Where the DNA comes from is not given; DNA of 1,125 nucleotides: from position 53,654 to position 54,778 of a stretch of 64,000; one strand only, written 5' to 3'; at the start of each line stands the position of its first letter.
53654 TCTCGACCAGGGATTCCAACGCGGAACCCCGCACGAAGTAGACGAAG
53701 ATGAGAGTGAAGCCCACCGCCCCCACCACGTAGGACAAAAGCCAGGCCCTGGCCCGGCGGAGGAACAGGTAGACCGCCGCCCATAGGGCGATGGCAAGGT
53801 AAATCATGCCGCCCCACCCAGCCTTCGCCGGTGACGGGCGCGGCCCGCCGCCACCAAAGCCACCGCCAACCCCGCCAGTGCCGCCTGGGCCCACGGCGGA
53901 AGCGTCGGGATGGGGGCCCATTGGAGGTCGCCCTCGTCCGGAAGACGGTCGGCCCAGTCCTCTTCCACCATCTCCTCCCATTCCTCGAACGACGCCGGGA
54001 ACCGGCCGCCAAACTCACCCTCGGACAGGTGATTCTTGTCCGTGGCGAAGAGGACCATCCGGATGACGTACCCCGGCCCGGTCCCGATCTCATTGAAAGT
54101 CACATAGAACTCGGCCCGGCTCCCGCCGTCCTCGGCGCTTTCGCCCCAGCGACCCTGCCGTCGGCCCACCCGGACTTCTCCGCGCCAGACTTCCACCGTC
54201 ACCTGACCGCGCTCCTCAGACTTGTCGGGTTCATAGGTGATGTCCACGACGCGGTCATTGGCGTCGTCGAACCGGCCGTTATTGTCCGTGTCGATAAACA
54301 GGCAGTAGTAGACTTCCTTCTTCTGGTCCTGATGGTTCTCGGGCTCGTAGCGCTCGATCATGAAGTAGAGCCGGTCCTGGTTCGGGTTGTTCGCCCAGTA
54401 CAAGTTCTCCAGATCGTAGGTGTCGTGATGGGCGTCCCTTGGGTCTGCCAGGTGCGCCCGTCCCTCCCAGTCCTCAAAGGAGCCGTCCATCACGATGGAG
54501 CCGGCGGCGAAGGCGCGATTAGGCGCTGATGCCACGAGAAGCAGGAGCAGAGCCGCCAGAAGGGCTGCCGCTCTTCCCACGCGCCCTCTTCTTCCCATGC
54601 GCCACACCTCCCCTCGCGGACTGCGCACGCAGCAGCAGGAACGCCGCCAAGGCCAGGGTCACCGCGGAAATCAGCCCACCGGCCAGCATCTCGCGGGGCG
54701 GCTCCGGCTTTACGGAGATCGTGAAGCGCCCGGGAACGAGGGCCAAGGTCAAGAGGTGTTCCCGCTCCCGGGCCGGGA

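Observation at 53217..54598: Exosortase-family gene translationally coupled to a secreted protein with a candidate new C-terminal sorting signal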

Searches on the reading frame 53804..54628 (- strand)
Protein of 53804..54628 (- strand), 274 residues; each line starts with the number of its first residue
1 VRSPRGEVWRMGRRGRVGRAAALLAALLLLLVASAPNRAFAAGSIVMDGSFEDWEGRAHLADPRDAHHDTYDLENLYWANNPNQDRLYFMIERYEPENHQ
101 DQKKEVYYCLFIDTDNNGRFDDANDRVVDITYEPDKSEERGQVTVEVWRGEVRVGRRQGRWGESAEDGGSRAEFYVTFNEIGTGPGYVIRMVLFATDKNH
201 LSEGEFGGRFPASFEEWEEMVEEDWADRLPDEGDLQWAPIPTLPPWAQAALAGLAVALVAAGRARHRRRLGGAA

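Call 4: search_protein_families(library=ncbifam, proteins=[window:53804-54628:-], max_evalue=0.01)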
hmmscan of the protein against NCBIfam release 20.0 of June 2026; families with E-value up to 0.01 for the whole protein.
window:53804-54628:- (274 aa): 1 family
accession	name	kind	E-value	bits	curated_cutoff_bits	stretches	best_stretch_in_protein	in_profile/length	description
TIGR04174.1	IPTL_CTERM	subfamily_domain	3.7e-05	23.9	20.5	1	240-265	1-26/27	IPTL-CTERM sorting domain-containing protein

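Call 5: search_protein_families(library=pfam, proteins=[window:53804-54628:-], max_evalue=0.01)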
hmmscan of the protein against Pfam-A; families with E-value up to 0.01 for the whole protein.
window:53804-54628:- (274 aa): 0 families

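Call 12: find_homologous_proteins(query=window:53804-54628:-, max_evalue=0.001)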
Query window:53804-54628:- (274 aa): 6 proteins with E <= 0.001 among 8000 candidates.
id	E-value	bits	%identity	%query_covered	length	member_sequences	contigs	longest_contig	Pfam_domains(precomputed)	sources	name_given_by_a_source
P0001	2.5e-173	593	100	94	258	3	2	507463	-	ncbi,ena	-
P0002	2.0e-108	380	68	85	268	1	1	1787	-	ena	-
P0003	7.1e-106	372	65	82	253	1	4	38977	-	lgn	-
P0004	9.0e-59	217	49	84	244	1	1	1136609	-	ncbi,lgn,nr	ncbi:MAG: hypothetical protein HPY55_00510 [Firmicutes bacterium]|nr:hypothetical protein [Bacillota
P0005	4.2e-27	113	33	84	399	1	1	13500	-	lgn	-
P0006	1.1e-25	109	34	85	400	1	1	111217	-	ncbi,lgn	ncbi:MAG: exosortase family protein XrtG [Bacillota bacterium]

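Call 19: search_protein_families(library=ncbifam, proteins=[window:53807-54628:-], max_evalue=10)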
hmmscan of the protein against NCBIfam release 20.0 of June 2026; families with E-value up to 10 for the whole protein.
window:53807-54628:- (274 aa): 3 families
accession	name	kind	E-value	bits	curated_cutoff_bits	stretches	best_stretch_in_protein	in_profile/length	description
TIGR04174.1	IPTL_CTERM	subfamily_domain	3.7e-05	23.9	20.5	1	240-265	1-26/27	IPTL-CTERM sorting domain-containing protein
NF033207.2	midcut_by_XrtH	subfamily_domain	0.13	12.3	45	1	238-268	35-64/175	midcut-by-XrtH protein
NF058595.1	invert_tail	domain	1.1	9.6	37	1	239-271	24-55/113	lipo-invert putative C-terminal anchoring domain-containing protein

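Call 23: find_homologous_proteins(query=A3, max_evalue=0.001)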
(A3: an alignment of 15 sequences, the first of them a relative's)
Query A3 (15 sequences) (258 aa, profile of the alignment): 19 proteins with E <= 0.001 among 8000 candidates.
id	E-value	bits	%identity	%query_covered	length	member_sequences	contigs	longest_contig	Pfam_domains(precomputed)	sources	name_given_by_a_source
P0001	4.6e-84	299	100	100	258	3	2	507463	-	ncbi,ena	-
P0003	1.0e-83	298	65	88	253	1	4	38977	-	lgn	-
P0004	1.3e-83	298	49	89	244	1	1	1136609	-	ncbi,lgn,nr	ncbi:MAG: hypothetical protein HPY55_00510 [Firmicutes bacterium]|nr:hypothetical protein [Bacillota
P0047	2.3e-82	294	34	98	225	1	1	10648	-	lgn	-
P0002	3.1e-82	293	68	90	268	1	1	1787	-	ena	-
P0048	2.3e-75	271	32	98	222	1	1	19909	-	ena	-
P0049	1.1e-73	266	31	77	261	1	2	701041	-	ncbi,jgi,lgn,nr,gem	ncbi:MAG: hypothetical protein JL50_15140 [Peptococcaceae bacterium BICA1-7]|nr:MAG: hypothetical pr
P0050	6.8e-71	256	36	41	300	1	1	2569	-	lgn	-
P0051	1.7e-69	252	32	78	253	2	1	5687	-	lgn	-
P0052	8.4e-62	227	30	87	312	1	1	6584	-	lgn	-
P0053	1.8e-58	216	36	86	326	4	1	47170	-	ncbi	ncbi:MAG: hypothetical protein ACYC3V_02690 [Chloroflexota bacterium]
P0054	3.2e-56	208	34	87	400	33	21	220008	-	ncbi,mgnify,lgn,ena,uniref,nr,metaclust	ncbi:hypothetical protein [Syntrophomonas wolfei]|mgnify:CR=1 FL=1|uniref:hypothetical protein n=2 T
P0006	6.0e-56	207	34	90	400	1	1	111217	-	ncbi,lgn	ncbi:MAG: exosortase family protein XrtG [Bacillota bacterium]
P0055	1.2e-55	207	35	92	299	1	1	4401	-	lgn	-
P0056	8.4e-55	204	34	83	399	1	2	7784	-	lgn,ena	-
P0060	1.2e-48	184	33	91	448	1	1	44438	-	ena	-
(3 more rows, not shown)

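Call 35: search_protein_representatives(alignment_id=A4)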
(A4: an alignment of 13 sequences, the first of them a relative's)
Query: 13 sequences, 232 profile positions. Proteins with E-value up to 0.001 (for the whole library): 419; up to 1e-10: 160; up to 1e-30: 88. The best 150 are listed.
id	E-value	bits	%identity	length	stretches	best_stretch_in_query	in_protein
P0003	1.6e-82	292.7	-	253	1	12-230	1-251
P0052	1.1e-80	286.7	-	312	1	4-230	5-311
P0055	8.9e-79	280.4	-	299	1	7-229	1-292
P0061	1.8e-76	272.8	-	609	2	27-227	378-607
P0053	2.8e-76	272.2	-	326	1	3-230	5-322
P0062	5.5e-76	271.2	-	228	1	14-229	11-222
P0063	3.5e-74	265.4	-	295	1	12-229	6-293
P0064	8.8e-71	254.2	-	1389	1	14-228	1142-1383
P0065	2.2e-68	246.4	-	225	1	14-223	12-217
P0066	1.8e-67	243.4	-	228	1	14-225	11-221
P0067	4.9e-66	238.7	-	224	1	15-229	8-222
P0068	1.4e-64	233.9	-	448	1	30-228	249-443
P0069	2.7e-64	233.0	-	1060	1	14-230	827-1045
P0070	1.6e-62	227.2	-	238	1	11-230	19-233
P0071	1.8e-59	217.2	-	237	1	12-224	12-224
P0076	1.4e-57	211.0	-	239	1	9-223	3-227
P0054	8.8e-56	205.1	-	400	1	9-212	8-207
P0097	3.3e-49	183.6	-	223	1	12-228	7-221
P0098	4.2e-49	183.3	-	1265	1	6-221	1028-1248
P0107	4.1e-47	176.8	-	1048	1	15-228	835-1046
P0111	6.8e-46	172.8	-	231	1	16-226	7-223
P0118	4.0e-43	163.7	-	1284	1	15-230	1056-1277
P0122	1.0e-41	159.1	-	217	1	15-223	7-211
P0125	3.9e-39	150.7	-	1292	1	10-231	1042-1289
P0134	1.6e-36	142.1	-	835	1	12-228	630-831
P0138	1.4e-34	135.8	-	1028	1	12-230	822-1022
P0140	2.3e-33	131.8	-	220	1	12-226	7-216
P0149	1.8e-27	112.5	-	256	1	15-218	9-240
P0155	1.4e-23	99.8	-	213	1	13-228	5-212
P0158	4.9e-23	98.0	-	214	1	10-228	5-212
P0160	9.6e-23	97.0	-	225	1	10-216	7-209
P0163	2.0e-21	92.7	-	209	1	8-228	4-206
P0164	2.5e-21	92.4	-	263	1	12-228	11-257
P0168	3.0e-20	88.9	-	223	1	7-227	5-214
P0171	9.9e-20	87.2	-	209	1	11-230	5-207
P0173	1.3e-17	80.2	-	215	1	16-228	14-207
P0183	5.7e-15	71.6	-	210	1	9-228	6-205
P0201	4.1e-12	62.2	-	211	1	32-229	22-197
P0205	7.5e-12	61.4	-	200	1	35-219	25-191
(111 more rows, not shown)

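Call 36: predict_structure(alignment_id=A4)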
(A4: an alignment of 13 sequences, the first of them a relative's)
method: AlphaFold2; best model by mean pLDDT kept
length: 258 residues; sequences in the alignment: 13
mean_pLDDT: 83.9   pTM: 0.76
mean pLDDT of the five models: 83.9, 81.8, 80.1, 79.9, 77.7
residues with pLDDT >= 90: 115; 70-90: 105; 50-70: 23; < 50: 15
segments of 3 or more residues with pLDDT < 50: 18-25, 187-193
pLDDT, mean of each block of 10 residues (from residue 1): 79 65 62 88 78 83 90 93 86 93 88 94 92 93 95 95 89 92 59 72 92 86 68 83 89 76
secondary structure, 60 per line:
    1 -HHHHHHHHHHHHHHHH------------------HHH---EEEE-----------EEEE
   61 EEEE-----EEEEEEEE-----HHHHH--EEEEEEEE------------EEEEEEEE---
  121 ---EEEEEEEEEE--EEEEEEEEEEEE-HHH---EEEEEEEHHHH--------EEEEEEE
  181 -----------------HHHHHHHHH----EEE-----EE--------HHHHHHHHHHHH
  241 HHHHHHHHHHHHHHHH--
elements in order: H2-17 E42-45 E57-64 E70-77 H83-87 E90-97 E110-117 E124-133 E136-147 E155-161 H162-165 E174-180 H198-206 E211-213 H229-256

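Call 38: search_protein_families(library=ncbifam, proteins=[P0155, P0158, P0160, P0163, P0168, P0171, P0173, P0183, P0201, P0205], max_evalue=0.01)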
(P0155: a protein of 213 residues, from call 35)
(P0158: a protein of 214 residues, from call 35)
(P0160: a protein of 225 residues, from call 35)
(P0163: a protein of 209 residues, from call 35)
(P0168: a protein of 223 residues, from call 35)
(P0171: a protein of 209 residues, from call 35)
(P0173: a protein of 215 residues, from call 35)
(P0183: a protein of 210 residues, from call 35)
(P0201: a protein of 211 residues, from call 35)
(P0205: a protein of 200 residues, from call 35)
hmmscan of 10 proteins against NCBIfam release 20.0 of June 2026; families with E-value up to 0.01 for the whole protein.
P0155 (213 aa): 1 family
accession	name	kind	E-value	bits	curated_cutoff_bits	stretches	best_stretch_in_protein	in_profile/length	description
TIGR04145.2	Firmicu_CTERM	equivalog_domain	5.2e-09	36.3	50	1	25-212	1-189/191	Firmicu-CTERM sorting domain-containing protein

P0158 (214 aa): 1 family
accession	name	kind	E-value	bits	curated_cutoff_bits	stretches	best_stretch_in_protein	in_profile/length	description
TIGR04145.2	Firmicu_CTERM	equivalog_domain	1.3e-07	31.7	50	1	25-213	1-190/191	Firmicu-CTERM sorting domain-containing protein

P0160 (225 aa): 1 family
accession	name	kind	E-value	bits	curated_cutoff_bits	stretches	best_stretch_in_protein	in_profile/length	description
TIGR04145.2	Firmicu_CTERM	equivalog_domain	5.7e-09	36.2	50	1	28-219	1-187/191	Firmicu-CTERM sorting domain-containing protein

P0163 (209 aa): 1 family
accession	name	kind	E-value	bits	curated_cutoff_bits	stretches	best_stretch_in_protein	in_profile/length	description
TIGR04145.2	Firmicu_CTERM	equivalog_domain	8e-11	42.2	50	1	28-206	1-190/191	Firmicu-CTERM sorting domain-containing protein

P0168 (223 aa): 1 family
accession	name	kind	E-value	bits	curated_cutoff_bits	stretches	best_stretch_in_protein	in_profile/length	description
TIGR04145.2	Firmicu_CTERM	equivalog_domain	1.3e-11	44.7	50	1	32-214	4-188/191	Firmicu-CTERM sorting domain-containing protein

P0171 (209 aa): 1 family
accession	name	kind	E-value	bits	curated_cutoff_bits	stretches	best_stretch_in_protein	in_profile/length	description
TIGR04145.2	Firmicu_CTERM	equivalog_domain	4.9e-08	33.1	50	1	28-207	1-191/191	Firmicu-CTERM sorting domain-containing protein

P0173 (215 aa): 1 family
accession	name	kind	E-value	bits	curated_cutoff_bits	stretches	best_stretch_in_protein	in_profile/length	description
TIGR04145.2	Firmicu_CTERM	equivalog_domain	0.00034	20.6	50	1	28-206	1-189/191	Firmicu-CTERM sorting domain-containing protein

P0183 (210 aa): 1 family
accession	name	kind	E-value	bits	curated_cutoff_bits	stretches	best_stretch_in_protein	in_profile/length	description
TIGR04145.2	Firmicu_CTERM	equivalog_domain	6.6e-08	32.7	50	1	132-204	120-189/191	Firmicu-CTERM sorting domain-containing protein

P0201 (211 aa): 1 family
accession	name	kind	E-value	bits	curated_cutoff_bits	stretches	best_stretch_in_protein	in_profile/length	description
TIGR04145.2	Firmicu_CTERM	equivalog_domain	8e-07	29.2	50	1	25-197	2-187/191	Firmicu-CTERM sorting domain-containing protein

P0205 (200 aa): 0 families

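Call 39: search_protein_families(library=ncbifam, proteins=[P0062, P0066, P0067, P0071, P0076, P0097, P0111, P0122, P0140, P0149], max_evalue=0.01)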
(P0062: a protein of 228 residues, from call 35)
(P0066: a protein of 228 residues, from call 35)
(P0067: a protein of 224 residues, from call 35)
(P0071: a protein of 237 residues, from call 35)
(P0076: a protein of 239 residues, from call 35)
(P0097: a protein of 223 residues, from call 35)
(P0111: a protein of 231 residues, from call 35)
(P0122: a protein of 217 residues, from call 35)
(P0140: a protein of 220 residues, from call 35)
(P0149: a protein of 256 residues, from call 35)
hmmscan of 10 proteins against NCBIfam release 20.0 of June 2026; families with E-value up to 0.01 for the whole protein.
P0062 (228 aa): 1 family
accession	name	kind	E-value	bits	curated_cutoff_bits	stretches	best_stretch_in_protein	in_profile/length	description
TIGR04145.2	Firmicu_CTERM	equivalog_domain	7.3e-05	22.8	50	1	30-176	1-152/191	Firmicu-CTERM sorting domain-containing protein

P0066 (228 aa): 0 families

P0067 (224 aa): 1 family
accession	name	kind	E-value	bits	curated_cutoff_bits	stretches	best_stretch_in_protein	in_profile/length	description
TIGR04145.2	Firmicu_CTERM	equivalog_domain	0.0077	16.2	50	0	27-174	1-152/191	Firmicu-CTERM sorting domain-containing protein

P0071 (237 aa): 2 families
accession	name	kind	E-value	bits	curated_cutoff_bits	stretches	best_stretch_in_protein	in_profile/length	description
TIGR04145.2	Firmicu_CTERM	equivalog_domain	0.0023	17.9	50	0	33-176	2-149/191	Firmicu-CTERM sorting domain-containing protein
TIGR03920.1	T7SS_EccD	equivalog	0.0085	14.9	94.95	0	3-39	161-196/455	type VII secretion integral membrane protein EccD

P0076 (239 aa): 0 families

P0097 (223 aa): 0 families

P0111 (231 aa): 0 families

P0122 (217 aa): 0 families

P0140 (220 aa): 0 families

P0149 (256 aa): 1 family
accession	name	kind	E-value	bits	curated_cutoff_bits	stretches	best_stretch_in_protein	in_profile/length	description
TIGR04145.2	Firmicu_CTERM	equivalog_domain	2.7e-09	37.2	50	1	28-247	1-186/191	Firmicu-CTERM sorting domain-containing protein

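Call 41: find_encoding_contigs(protein=P0001, flank=10000, max_places=3)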
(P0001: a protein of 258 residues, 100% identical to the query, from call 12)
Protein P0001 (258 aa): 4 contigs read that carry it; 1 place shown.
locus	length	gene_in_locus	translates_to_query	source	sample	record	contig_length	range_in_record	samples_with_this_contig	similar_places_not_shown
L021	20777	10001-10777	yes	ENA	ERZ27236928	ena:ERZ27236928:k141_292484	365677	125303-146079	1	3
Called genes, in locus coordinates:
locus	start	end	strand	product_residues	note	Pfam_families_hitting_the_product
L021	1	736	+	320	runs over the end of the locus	-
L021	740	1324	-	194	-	PF20730:YetF_N (weak), PF04239:DUF421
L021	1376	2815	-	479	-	PF04389:Peptidase_M28, PF01546:Peptidase_M20 (weak)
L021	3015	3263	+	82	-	PF04014:MazE_antitoxin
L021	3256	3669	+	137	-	PF01850:PIN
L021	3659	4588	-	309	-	PF01370:Epimerase, PF13460:NAD_binding_10 (weak), PF08338:DUF1731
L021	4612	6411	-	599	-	PF08439:Peptidase_M3_N, PF01432:Peptidase_M3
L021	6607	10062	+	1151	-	PF01242:PTPS, PF10131:PTPS_related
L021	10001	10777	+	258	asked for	-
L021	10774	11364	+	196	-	PF09721:Exosortase_EpsH (weak)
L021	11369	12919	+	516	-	PF13506:Glyco_transf_21 (weak), PF00535:Glycos_transf_2, PF13641:Glyco_tranf_2_3, PF01644:Chitin_synth_1, PF03142:Chitin_synth_2, PF13632:Glyco_trans_2_3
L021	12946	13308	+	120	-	PF00892:EamA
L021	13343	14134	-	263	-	PF00535:Glycos_transf_2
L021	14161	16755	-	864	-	PF10131:PTPS_related, PF09586:YfhO (weak)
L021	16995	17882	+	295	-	PF01040:UbiA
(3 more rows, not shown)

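Call 42: search_dna_similar(query=P0168, collection=plasmids, mode=protein, max_evalue=0.001, max_rows=10)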
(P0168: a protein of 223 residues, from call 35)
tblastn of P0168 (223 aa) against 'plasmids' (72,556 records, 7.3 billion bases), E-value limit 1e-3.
No match.

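Call 45: fold_search(model_id=the predicted structure, library=pdb)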
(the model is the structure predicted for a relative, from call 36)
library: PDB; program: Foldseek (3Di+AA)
matches with E <= 10: 803; with E <= 0.001: 0
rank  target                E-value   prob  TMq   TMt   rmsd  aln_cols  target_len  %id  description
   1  2x12_A                9.2e-03  0.51  0.24  0.29  13.5       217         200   12  pH-induced modulation of Streptococcus parasanguinis adhesion by Fap1 fimbriae (released 2010-07-07)
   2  5ccj_B                2.0e-02  0.30  0.19  0.27  12.2       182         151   10  Crystal structure of the quintuple mutant of the synaptotagmin-1 C2B domain (released 2015-08-12)
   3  6u41                  3.3e-02  0.23  0.19  0.28  13.9       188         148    9  1.7 angstrom structure of a pathogenic human Syt 1 C2B (D304G) (released 2020-05-13)
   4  5vff                  7.0e-02  0.21  0.21  0.30  16.0       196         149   11  Synaptotagmin 1 C2B domain, lead-bound (low occupancy) (released 2018-04-11)
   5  6u4u                  7.0e-02  0.16  0.19  0.29  16.5       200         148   10  1.3 A structure of a pathogenic human Syt 1 C2B (I368T) (released 2020-05-13)
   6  4ts6                  7.8e-02  0.16  0.17  0.29  13.6       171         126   13  Crystal structure of the RIM C2A domain from Drosophila. (released 2015-07-01)
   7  1k5w_MODEL_1_A        9.3e-02  0.16  0.19  0.27  11.9       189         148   10  THREE-DIMENSIONAL STRUCTURE OF THE SYNAPTOTAGMIN 1 C2B-DOMAIN: SYNAPTOTAGMIN 1 AS A PHOSPHOLIPID BINDING MACHI (released 2002-01-23)
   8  6z3m_L                9.3e-02  0.10  0.17  0.23  23.4       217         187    9  Repulsive Guidance Molecule B (RGMB) in complex with Growth Differentiation Factor 5 (GDF5) and Neogenin 1 (NEO1). (released 2020-07-01)
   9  9npl_F                1.0e-01  0.41  0.22  0.10   5.4       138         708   10  Crystal structure of the inactive conformation of a glycoside hydrolase (CapGH2b - E553Q Mutant) from the GH2 family i (released 2025-11-12)
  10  2uwc_A                1.0e-01  0.14  0.20  0.19  12.6       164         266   10  Crystal structure of Nasturtium xyloglucan hydrolase isoform NXG2 (released 2007-06-26)
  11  9npf_F                1.1e-01  0.38  0.22  0.09   5.4       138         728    9  Crystal structure of the inactive conformation of a glycoside hydrolase (CapGH2b) from the GH2 family in the space gro (released 2025-11-12)
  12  3bpn_B                1.1e-01  0.09  0.14  0.17  20.9       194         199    9  Crystal structure of the IL4-IL4R-IL13Ra ternary complex (released 2008-02-05)
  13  3gew_C                1.2e-01  0.54  0.26  0.31   7.6       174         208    8  FaeE-FaeG chaperone-major pilin complex of F4 ad fimbriae (released 2009-10-20)
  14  9npl_C                1.3e-01  0.41  0.22  0.10   5.3       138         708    9  Crystal structure of the inactive conformation of a glycoside hydrolase (CapGH2b - E553Q Mutant) from the GH2 family i (released 2025-11-12)
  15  4phx_B                1.3e-01  0.14  0.19  0.29  10.8       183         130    9  Crystal structure of AggB, the minor subunit of aggregative adherence fimbriae type I from the Escherichia coli O4H104 (released 2014-10-01)
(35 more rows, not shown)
